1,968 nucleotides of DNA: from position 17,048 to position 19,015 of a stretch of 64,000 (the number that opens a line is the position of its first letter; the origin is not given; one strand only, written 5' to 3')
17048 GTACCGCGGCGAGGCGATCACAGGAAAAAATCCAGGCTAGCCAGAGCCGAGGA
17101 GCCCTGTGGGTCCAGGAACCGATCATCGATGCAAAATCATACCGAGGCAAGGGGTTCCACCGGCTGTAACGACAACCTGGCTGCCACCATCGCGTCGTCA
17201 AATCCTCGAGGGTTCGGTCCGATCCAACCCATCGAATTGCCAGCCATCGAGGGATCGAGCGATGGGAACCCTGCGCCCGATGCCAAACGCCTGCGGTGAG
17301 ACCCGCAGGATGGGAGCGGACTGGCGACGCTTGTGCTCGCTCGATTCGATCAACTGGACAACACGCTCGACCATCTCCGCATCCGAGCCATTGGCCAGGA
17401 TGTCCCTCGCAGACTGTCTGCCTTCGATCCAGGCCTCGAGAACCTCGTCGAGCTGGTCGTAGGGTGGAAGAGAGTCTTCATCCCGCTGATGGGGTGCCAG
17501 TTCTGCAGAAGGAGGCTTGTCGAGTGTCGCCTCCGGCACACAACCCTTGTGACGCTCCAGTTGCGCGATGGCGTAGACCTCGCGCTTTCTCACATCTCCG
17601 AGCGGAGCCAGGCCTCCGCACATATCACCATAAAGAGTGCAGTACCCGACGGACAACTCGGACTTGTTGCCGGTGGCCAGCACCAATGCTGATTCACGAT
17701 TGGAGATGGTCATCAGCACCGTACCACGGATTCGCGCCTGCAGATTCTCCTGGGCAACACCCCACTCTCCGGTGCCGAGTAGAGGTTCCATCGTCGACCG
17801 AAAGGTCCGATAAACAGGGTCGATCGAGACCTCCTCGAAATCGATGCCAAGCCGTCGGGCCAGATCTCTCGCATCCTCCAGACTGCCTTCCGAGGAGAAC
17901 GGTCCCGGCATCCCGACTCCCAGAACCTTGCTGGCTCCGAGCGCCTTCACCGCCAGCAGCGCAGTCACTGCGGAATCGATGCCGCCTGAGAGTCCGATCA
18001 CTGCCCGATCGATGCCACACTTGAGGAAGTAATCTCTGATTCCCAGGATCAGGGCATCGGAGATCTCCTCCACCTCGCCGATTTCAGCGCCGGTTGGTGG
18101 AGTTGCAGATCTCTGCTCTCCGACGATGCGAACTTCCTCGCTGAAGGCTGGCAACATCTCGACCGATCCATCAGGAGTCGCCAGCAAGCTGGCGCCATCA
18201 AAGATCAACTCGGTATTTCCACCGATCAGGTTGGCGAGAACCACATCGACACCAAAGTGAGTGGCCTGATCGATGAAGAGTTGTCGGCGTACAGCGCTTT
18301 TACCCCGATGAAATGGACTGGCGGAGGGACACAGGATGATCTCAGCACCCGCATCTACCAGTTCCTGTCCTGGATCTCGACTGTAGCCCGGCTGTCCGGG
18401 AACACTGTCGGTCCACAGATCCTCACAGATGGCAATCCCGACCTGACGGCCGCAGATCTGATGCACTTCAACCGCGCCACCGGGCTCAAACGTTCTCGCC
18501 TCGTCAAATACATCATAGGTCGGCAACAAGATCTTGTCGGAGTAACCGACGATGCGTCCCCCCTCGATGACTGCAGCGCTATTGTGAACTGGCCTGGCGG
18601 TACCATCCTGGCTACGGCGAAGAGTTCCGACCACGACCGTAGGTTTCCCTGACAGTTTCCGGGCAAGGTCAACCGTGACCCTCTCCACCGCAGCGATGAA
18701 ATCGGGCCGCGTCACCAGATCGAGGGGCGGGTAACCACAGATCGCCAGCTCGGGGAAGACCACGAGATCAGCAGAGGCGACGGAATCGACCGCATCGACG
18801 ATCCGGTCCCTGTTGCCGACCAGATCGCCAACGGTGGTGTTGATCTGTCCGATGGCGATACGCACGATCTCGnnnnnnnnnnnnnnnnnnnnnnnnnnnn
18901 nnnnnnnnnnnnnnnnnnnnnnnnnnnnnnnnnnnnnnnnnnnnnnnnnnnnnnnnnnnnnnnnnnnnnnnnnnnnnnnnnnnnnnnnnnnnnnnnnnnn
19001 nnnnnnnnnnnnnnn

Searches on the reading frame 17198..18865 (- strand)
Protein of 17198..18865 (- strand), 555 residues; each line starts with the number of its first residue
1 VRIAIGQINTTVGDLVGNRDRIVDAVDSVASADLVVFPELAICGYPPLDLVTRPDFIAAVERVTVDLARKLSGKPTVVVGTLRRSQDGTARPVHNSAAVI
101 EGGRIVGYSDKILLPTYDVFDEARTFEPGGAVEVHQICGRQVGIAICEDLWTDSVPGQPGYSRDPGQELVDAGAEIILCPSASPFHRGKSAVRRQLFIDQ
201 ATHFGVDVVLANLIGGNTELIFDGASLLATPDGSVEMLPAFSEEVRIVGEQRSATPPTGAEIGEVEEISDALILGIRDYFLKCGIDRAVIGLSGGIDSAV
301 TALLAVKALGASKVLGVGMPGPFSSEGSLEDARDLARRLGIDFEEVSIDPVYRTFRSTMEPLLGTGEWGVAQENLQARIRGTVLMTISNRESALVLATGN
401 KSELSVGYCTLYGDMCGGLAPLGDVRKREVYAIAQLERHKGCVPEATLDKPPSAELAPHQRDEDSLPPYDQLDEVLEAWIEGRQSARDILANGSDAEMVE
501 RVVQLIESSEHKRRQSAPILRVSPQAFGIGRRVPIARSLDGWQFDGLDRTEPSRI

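Call 82: search_protein_families(library=pfam, proteins=[window:17198-18865:-], max_evalue=0.00001)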
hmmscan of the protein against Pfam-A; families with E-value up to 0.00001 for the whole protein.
window:17198-18865:- (555 aa): 2 families
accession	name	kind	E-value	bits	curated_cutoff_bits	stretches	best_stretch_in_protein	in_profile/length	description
PF02540.23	NAD_synthase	-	4.6e-72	242.5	21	1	271-515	4-241/242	NAD synthase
PF00795.27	CN_hydrolase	-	2.5e-16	60.2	23.2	1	2-248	1-244/256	Carbon-nitrogen hydrolase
